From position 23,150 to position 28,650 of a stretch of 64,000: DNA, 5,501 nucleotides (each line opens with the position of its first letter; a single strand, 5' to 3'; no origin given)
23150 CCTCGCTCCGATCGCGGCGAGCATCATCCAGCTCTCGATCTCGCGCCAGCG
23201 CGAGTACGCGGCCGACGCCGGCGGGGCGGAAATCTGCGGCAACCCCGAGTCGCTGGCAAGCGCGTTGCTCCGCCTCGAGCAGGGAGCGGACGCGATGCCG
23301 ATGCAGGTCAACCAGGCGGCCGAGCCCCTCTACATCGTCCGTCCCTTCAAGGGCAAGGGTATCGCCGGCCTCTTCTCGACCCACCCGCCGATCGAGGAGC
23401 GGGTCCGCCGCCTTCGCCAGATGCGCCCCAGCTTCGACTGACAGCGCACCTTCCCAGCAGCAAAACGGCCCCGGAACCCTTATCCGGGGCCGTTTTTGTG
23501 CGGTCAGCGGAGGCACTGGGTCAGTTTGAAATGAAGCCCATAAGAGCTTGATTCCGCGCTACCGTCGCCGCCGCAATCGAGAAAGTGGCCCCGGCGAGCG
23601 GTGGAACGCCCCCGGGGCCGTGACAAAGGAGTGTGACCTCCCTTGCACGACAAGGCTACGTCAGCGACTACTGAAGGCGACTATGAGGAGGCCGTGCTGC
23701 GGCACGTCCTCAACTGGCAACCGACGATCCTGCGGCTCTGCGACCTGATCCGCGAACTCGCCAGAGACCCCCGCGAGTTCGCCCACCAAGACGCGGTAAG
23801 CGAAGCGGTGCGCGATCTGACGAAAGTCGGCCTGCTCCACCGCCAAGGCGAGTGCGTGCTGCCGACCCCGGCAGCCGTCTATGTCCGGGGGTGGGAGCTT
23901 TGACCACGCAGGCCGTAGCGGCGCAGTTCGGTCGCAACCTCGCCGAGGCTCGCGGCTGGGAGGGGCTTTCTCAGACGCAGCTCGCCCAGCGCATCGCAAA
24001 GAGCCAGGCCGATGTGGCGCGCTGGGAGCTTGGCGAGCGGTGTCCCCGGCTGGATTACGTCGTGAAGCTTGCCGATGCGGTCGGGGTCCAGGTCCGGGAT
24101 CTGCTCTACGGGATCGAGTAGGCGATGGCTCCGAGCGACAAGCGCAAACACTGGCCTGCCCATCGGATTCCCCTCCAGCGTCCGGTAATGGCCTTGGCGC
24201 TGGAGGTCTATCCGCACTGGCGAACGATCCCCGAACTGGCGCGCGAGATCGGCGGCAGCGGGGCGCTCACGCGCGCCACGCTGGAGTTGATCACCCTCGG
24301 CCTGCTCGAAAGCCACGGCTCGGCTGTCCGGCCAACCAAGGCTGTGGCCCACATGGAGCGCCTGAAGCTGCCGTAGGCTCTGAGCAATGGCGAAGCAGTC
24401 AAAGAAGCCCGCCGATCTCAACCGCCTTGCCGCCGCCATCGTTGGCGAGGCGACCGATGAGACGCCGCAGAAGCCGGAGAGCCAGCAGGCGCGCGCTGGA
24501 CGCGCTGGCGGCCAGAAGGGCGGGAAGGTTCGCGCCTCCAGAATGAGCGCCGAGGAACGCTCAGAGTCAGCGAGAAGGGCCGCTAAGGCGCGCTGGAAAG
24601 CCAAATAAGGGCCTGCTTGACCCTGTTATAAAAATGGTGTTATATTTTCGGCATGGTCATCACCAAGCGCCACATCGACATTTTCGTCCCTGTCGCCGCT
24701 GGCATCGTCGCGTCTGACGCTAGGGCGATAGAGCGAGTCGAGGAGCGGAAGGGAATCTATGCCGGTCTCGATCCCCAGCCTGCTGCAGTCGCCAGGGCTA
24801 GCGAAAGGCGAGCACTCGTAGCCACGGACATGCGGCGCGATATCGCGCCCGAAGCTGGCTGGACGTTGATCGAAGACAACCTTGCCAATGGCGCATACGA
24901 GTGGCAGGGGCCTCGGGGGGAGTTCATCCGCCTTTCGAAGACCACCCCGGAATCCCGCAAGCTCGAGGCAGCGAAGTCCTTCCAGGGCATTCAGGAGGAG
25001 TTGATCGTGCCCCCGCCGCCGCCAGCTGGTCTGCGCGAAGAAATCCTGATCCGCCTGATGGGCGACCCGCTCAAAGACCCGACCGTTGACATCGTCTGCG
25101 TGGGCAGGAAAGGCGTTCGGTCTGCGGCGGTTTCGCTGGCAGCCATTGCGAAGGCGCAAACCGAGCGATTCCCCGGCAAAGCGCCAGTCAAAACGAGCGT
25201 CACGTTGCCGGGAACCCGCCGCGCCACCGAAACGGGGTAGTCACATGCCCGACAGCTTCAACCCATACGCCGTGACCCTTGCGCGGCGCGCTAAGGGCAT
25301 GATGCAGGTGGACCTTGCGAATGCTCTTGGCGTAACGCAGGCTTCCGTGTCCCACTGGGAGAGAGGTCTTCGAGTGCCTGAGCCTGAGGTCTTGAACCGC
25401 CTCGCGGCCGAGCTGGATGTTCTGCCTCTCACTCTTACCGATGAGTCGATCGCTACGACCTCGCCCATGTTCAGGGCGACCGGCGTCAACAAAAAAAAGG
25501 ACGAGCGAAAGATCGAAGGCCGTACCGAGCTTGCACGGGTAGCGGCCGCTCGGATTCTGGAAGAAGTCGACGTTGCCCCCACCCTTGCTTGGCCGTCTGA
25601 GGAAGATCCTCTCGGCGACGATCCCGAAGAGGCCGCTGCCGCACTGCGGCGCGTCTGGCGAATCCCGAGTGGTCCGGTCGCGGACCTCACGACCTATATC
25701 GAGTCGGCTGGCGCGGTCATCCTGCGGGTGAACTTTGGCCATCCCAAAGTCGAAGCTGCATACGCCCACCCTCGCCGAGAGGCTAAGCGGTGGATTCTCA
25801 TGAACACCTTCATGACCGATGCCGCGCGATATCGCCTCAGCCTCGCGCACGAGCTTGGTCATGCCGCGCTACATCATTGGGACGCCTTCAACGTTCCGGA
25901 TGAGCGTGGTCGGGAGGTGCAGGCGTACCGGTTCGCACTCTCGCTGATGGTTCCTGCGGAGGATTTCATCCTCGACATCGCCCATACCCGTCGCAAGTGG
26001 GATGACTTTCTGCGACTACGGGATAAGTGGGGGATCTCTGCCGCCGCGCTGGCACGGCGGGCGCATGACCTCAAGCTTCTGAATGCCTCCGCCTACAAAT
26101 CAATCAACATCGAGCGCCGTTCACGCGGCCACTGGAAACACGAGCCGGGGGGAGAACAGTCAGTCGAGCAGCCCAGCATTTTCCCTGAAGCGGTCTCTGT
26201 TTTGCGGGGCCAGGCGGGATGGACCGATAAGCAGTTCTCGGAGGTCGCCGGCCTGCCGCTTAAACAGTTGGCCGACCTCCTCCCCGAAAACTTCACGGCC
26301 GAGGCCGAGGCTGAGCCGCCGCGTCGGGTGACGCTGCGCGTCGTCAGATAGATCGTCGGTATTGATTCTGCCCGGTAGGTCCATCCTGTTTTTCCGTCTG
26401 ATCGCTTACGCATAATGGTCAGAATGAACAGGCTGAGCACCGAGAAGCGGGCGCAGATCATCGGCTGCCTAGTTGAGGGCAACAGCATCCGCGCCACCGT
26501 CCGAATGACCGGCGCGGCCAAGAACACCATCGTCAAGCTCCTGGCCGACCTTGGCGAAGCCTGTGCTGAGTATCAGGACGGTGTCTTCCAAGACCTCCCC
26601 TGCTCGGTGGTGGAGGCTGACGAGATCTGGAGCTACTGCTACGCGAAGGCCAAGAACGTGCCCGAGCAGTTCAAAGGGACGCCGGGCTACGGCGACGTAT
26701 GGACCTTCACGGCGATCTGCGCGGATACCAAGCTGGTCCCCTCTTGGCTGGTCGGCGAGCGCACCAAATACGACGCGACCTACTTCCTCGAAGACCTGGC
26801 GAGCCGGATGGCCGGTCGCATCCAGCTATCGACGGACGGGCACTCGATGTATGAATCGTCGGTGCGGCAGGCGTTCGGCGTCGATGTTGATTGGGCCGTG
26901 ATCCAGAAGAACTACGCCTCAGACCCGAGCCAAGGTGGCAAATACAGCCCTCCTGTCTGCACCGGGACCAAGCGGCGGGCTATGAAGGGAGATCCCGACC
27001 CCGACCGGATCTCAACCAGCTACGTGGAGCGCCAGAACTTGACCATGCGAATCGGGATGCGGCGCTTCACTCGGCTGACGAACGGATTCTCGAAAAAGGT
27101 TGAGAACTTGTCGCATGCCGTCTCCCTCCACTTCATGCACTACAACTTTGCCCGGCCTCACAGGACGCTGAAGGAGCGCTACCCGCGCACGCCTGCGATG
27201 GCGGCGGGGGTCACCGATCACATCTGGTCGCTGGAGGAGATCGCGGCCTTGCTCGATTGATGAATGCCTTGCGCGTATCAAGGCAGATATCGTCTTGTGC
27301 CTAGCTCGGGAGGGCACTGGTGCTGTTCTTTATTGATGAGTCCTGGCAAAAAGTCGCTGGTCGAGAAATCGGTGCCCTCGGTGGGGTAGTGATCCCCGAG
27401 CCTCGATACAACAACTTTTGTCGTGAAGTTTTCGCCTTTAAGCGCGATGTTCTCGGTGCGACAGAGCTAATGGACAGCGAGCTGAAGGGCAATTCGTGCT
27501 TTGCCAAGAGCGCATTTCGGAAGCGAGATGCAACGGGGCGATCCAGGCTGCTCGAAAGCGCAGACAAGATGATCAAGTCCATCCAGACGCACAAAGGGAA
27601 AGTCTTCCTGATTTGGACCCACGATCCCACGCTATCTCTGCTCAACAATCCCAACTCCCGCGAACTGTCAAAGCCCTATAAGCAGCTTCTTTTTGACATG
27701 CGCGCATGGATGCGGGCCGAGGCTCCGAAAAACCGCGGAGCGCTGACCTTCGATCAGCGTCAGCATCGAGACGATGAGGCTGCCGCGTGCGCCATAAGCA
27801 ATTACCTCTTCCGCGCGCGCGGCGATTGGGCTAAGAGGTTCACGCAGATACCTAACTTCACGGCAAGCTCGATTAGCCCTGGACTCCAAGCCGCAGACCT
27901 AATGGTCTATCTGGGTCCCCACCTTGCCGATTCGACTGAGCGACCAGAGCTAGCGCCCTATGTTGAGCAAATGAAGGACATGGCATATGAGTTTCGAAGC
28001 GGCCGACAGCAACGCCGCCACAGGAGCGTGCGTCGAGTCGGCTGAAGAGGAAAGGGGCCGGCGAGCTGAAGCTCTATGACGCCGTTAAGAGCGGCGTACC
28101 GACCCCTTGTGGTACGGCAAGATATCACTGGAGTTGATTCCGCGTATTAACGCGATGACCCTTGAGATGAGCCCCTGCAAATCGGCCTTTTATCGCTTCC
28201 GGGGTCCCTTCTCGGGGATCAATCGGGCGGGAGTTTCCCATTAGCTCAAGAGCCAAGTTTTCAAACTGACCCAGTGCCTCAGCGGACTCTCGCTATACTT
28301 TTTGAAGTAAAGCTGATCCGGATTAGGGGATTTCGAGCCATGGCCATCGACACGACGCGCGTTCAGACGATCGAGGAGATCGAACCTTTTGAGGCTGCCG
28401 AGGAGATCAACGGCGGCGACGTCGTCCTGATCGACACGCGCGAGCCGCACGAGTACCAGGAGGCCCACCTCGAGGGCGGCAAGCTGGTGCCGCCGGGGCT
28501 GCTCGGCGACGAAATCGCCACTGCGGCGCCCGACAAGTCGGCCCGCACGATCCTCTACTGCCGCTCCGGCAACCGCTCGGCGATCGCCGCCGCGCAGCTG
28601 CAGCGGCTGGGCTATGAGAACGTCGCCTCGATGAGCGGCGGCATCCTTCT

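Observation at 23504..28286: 4.77-kb IS1-type transposon with passenger genes: perfect 20-bp terminal inverted repeats plus 8-bp target-site duplication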

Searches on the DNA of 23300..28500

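Call 43: search_rna_families(source=window, start=23300, end=28500, threshold=evalue, max_evalue=1, show_alignments=2)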
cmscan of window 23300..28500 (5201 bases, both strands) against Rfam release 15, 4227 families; matches with E-value up to 1: 1.
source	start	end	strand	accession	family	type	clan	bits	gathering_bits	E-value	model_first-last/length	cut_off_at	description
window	23780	23897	+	RF02886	npcTB_6715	Gene; sRNA;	-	18.3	72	0.17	1-212/212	no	Mycobacterium sRNA 6715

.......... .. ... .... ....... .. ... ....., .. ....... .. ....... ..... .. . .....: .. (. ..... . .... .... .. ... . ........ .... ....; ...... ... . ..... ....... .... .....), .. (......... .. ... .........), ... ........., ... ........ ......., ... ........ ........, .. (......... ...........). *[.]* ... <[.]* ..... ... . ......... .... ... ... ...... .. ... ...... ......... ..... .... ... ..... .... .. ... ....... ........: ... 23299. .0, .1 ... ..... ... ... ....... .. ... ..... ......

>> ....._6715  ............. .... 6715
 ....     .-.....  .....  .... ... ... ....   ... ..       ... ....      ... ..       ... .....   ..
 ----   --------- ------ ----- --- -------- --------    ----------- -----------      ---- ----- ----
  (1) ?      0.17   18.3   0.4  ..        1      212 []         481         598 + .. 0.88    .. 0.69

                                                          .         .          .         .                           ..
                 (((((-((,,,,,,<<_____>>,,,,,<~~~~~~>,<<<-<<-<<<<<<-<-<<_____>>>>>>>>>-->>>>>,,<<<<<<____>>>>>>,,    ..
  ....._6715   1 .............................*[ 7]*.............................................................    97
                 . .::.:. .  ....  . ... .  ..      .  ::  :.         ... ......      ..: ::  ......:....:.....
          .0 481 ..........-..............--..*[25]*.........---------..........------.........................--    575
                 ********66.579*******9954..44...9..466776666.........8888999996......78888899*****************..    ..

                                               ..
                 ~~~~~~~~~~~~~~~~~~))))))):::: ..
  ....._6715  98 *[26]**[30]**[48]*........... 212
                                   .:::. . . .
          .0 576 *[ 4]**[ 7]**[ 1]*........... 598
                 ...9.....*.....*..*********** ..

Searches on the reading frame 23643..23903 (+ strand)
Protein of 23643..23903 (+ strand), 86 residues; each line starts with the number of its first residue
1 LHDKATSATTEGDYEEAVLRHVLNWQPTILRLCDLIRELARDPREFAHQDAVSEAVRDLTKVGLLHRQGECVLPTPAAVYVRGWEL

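Call 7: search_protein_families(library=pfam, proteins=[window:23643-23903:+], max_evalue=0.1)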
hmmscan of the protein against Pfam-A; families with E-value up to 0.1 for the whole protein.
window:23643-23903:+ (86 aa): 0 families

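Call 8: search_protein_families(library=ncbifam, proteins=[window:23643-23903:+], max_evalue=0.1)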
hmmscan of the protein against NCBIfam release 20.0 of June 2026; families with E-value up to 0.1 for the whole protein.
window:23643-23903:+ (86 aa): 0 families

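Call 30: search_protein_families(library=padloc, proteins=[window:23643-23903:+], max_evalue=0.01)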
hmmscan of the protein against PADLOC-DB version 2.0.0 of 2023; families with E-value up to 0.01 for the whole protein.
window:23643-23903:+ (86 aa): 0 families

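Call 31: search_protein_families(library=phrogs, proteins=[window:23643-23903:+], max_evalue=0.01)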
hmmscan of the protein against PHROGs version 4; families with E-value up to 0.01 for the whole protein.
window:23643-23903:+ (86 aa): 0 families

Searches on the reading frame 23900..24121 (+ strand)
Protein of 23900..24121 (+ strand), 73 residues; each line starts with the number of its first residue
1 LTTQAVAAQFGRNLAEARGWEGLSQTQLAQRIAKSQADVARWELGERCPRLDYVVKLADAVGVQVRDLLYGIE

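Call 7: search_protein_families(library=pfam, proteins=[window:23900-24121:+], max_evalue=0.1)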
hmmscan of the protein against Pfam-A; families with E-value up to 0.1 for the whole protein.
window:23900-24121:+ (73 aa): 5 families
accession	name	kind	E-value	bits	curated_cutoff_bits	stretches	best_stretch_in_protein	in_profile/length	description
PF01381.28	HTH_3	-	2.5e-11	43.8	23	1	14-68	1-55/55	Helix-turn-helix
PF13560.12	HTH_31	-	4.3e-11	43.4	27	1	9-66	1-59/64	Helix-turn-helix domain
PF13443.12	HTH_26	-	0.00031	21.4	22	1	22-69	10-58/63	Cro/C1-type HTH DNA-binding domain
PF12844.13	HTH_19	-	0.00076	19.8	30.2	1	11-67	1-57/64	Helix-turn-helix domain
PF07022.19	Phage_CI_repr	-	0.0057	17.4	22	1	24-71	14-60/65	Bacteriophage CI repressor helix-turn-helix domain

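Call 8: search_protein_families(library=ncbifam, proteins=[window:23900-24121:+], max_evalue=0.1)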
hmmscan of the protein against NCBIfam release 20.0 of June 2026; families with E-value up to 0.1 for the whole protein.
window:23900-24121:+ (73 aa): 14 families
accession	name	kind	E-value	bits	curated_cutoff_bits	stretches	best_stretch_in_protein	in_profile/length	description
NF041951.1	phage_RstR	subfamily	3e-10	40.3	80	1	9-67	2-60/108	RstR family transcriptional repressor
TIGR03070.1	couple_hipB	subfamily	2.9e-06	27.1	71.65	1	9-64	2-57/58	type II toxin-antitoxin system Y4mF family antitoxin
TIGR00270.2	TIGR00270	equivalog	6.3e-05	22.8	110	1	5-65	71-131/159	multiprotein bridging factor aMBF1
NF052239.1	antitox_spr1629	equivalog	8.9e-05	21.7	335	1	10-65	3-58/377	spr1629 family repressor/antitoxin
NF007257.0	PRK09706.1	subfamily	0.00038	20.3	101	1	10-71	6-67/135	transcriptional repressor DicA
NF058600.1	TransRegSco1979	equivalog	0.00089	18.4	350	1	10-65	9-64/280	Sco1979 family transcriptional regulator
NF047948.1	male_kill_WMK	equivalog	0.0025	17.3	300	1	6-69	159-222/300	WO male-killing family protein Wmk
NF006015.0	PRK08154.1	subfamily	0.01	15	204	1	4-69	25-90/314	anaerobic benzoate catabolism transcriptional regulator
TIGR03830.1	CxxCG_CxxCG_HTH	subfamily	0.013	15.3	61.8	1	11-50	67-106/127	type II TA system antitoxin MqsA family protein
NF003162.0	PRK04140.1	equivalog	0.021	13.9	263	1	11-65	128-182/317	transcriptional regulator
NF047542.1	telomere_Tap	equivalog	0.028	13.1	600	1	18-51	26-59/695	telomere-associated protein Tap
NF005514.0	PRK07122.1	subfamily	0.057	12.6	372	1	12-41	221-250/264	RNA polymerase sigma factor SigF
NF041218.1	BagM_FevK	exception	0.067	12.6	420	1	6-39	169-200/215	bagremycin/ferroverdin biosynthesis UbiX family decarboxylase BagM/FevK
TIGR04285.1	nucleoid_noc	exception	0.096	12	315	0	21-40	113-132/255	nucleoid occlusion protein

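Call 31: search_protein_families(library=phrogs, proteins=[window:23900-24121:+], max_evalue=0.01)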
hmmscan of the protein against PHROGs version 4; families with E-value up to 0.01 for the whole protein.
window:23900-24121:+ (73 aa): 19 families
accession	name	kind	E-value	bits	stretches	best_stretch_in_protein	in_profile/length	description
phrog_3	-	transcription regulation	9.9e-10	39.7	1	9-71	88-148/430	transcriptional repressor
phrog_8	-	transcription regulation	3.3e-09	37.7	1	10-68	77-135/346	transcriptional regulator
phrog_4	-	transcription regulation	3.6e-09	37.1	1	9-72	132-195/400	transcriptional repressor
phrog_1373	-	transcription regulation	9.7e-09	36.4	1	10-65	64-119/166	transcriptional regulator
phrog_2439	-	transcription regulation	1.2e-08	35.2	1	11-65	9-63/367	transcriptional regulator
phrog_5823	-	transcription regulation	1.2e-07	32.2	1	8-69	5-67/404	transcriptional regulator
phrog_2328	-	transcription regulation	1.5e-07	32.2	1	7-72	13-78/128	transcriptional repressor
phrog_4836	-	transcription regulation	7.4e-07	29.9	1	4-71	70-137/194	CII-like regulator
phrog_2967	-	transcription regulation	9.3e-07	29.6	1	8-71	9-72/225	transcriptional regulator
phrog_7241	-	transcription regulation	1.8e-06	29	1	14-69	66-121/122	transcriptional regulator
phrog_38027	-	transcription regulation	7.5e-06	27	1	16-65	75-124/143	transcriptional repressor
phrog_955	-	DNA, RNA and nucleotide metabolism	7.1e-05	23.6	1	9-66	24-84/142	HTH DNA binding protein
phrog_2104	-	unknown function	7.6e-05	23.9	1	13-66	43-98/103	-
phrog_6831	-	transcription regulation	0.00034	21.5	1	21-58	17-55/68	transcriptional regulator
phrog_13326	-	unknown function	0.0012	20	1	25-69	10-54/151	-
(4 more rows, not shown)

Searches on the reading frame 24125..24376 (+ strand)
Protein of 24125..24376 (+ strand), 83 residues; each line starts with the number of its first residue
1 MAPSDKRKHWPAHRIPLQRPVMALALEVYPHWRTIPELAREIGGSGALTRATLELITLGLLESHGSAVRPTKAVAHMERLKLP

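Call 7: search_protein_families(library=pfam, proteins=[window:24125-24376:+], max_evalue=0.1)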
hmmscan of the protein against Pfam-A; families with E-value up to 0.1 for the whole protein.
window:24125-24376:+ (83 aa): 0 families

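Call 8: search_protein_families(library=ncbifam, proteins=[window:24125-24376:+], max_evalue=0.1)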
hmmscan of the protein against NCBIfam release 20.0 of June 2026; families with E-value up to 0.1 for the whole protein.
window:24125-24376:+ (83 aa): 0 families

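Call 30: search_protein_families(library=padloc, proteins=[window:24125-24376:+], max_evalue=0.01)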
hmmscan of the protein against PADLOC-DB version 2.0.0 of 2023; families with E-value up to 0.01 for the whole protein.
window:24125-24376:+ (83 aa): 0 families

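Call 31: search_protein_families(library=phrogs, proteins=[window:24125-24376:+], max_evalue=0.01)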
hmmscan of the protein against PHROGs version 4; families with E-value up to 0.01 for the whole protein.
window:24125-24376:+ (83 aa): 0 families

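Call 104: search_solved_structures(query=A6, max_evalue=5, show_alignments=1)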
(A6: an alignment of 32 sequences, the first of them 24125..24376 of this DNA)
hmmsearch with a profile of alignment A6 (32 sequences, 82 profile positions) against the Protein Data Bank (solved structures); distinct sequences matched with E-value up to 5: 19.
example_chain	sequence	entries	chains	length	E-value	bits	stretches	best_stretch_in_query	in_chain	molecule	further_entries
3tgn_A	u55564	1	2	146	0.041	16.9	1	33-63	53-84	Adc operon repressor AdcR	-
6jc0_B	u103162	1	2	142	0.056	16.4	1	15-75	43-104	Putative molybdenum cofactor biosynthesis protein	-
7ets_A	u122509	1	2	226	0.16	14.9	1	29-78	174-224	Crp/Fnr family transcriptional regulator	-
4y6w_A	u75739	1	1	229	0.2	14.6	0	30-60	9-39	NaB(AB)3ACb - light chain TPR-like repeats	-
2p4w_A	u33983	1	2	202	0.24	14.4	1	34-65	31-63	Transcriptional regulatory protein arsR family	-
2j1o_A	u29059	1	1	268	0.24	14.4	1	29-73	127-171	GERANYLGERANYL PYROPHOSPHATE SYNTHETASE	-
6i2r_A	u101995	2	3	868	0.29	14.1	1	25-69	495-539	Multifunctional 2-oxoglutarate metabolism enzyme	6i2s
2xta_A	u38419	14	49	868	0.29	14.1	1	25-69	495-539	2-OXOGLUTARATE DECARBOXYLASE | MULTIFUNCTIONAL 2-OXOGLUTARATE METABOLISM ENZYME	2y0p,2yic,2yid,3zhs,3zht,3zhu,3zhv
3zhq_A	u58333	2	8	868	0.29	14.1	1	25-69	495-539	MULTIFUNCTIONAL 2-OXOGLUTARATE METABOLISM ENZYME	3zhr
5cwj_A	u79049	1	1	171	0.33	13.9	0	30-56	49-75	Designed helical repeat protein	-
2xt6_A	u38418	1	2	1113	0.39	13.7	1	25-69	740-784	2-OXOGLUTARATE DECARBOXYLASE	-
8p5r_A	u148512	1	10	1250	0.46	13.5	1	25-69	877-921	Multifunctional 2-oxoglutarate metabolism enzyme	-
1o5l_A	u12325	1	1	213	0.8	12.7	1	33-69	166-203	transcriptional regulator, crp family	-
4otn_A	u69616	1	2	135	0.99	12.4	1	57-81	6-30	Eukaryotic translation initiation factor 2-alpha kinase 4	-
3viu_A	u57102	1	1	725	1.2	12.1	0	40-61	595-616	Phosphoribosylformylglycinamidine synthase 2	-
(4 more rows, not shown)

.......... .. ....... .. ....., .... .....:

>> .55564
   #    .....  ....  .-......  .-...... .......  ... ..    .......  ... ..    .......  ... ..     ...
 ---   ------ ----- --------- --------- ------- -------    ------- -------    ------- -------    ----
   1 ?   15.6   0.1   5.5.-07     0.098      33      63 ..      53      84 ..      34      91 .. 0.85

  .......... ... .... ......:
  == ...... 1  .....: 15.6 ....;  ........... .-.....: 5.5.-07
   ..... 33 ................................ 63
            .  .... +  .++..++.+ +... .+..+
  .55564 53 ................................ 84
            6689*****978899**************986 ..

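Call 109: predict_structure(protein=window:24125-24376:+)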
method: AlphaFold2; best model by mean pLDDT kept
length: 83 residues; sequences in the alignment: 1
mean_pLDDT: 52.7   pTM: 0.29
mean pLDDT of the five models: 52.7, 52.2, 52.1, 50.2, 50.0
residues with pLDDT >= 90: 0; 70-90: 0; 50-70: 48; < 50: 35
segments of 3 or more residues with pLDDT < 50: 1-14, 43-46, 64-71, 76-83
pLDDT, mean of each block of 10 residues (from residue 1): 41 51 61 59 53 61 51 49 39
secondary structure, 60 per line:
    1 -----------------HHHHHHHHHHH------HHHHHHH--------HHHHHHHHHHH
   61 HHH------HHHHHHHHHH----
elements in order: H18-28 H35-41 H50-63 H70-79

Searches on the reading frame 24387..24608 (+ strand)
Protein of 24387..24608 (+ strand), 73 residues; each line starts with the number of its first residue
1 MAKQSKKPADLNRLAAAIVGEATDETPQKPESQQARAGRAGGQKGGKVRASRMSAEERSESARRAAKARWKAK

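Call 7: search_protein_families(library=pfam, proteins=[window:24387-24608:+], max_evalue=0.1)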
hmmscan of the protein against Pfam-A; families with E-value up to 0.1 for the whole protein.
window:24387-24608:+ (73 aa): 0 families

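Call 8: search_protein_families(library=ncbifam, proteins=[window:24387-24608:+], max_evalue=0.1)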
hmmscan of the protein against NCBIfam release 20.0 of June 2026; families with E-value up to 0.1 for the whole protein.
window:24387-24608:+ (73 aa): 0 families

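Call 30: search_protein_families(library=padloc, proteins=[window:24387-24608:+], max_evalue=0.01)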
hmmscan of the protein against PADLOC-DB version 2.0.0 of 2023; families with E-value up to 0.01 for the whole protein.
window:24387-24608:+ (73 aa): 0 families

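Call 31: search_protein_families(library=phrogs, proteins=[window:24387-24608:+], max_evalue=0.01)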
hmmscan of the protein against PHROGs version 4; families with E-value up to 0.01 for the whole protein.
window:24387-24608:+ (73 aa): 2 families
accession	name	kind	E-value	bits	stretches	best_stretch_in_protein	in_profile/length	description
phrog_2384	-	unknown function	3.4e-05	24.3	1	40-72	6-38/338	-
phrog_5383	-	unknown function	0.0013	18.6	1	40-62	460-482/505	-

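Call 59: search_dna_similar(query=window:24387-24608:+, collection=phages, mode=protein, max_evalue=0.001, max_rows=15)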
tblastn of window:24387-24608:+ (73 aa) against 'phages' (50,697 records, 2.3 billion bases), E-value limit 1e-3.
No match.

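Call 96: find_homologous_proteins(query=window:24387-24608:+, max_evalue=0.001)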
Query window:24387-24608:+ (73 aa): 1037 proteins with E <= 0.001 among 1044 candidates; the best 120 are listed.
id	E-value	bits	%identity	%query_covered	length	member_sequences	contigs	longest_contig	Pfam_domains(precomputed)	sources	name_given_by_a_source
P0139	3.0e-30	121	86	100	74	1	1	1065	-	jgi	jgi:hypothetical protein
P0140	3.8e-30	121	91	96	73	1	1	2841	-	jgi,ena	-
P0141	4.8e-30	120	90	96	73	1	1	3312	-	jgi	jgi:hypothetical protein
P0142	5.4e-30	120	89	96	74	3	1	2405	-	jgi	jgi:hypothetical protein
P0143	6.4e-30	120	89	100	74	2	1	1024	-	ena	-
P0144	6.6e-30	120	92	84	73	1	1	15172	-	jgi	jgi:hypothetical protein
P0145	6.9e-30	120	88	100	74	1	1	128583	-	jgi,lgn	jgi:hypothetical protein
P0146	1.2e-29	119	87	96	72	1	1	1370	-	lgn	-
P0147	1.4e-29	119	89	96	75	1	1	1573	-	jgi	jgi:hypothetical protein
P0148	2.8e-28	115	84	96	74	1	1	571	-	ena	-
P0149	2.9e-28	115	83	99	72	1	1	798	-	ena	-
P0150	3.1e-28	115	86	96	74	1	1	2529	-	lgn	-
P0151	3.2e-28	115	85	82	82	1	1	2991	-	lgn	-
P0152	3.4e-28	114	86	96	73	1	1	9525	-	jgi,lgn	jgi:hypothetical protein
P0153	3.4e-28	114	86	100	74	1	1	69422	-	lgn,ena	-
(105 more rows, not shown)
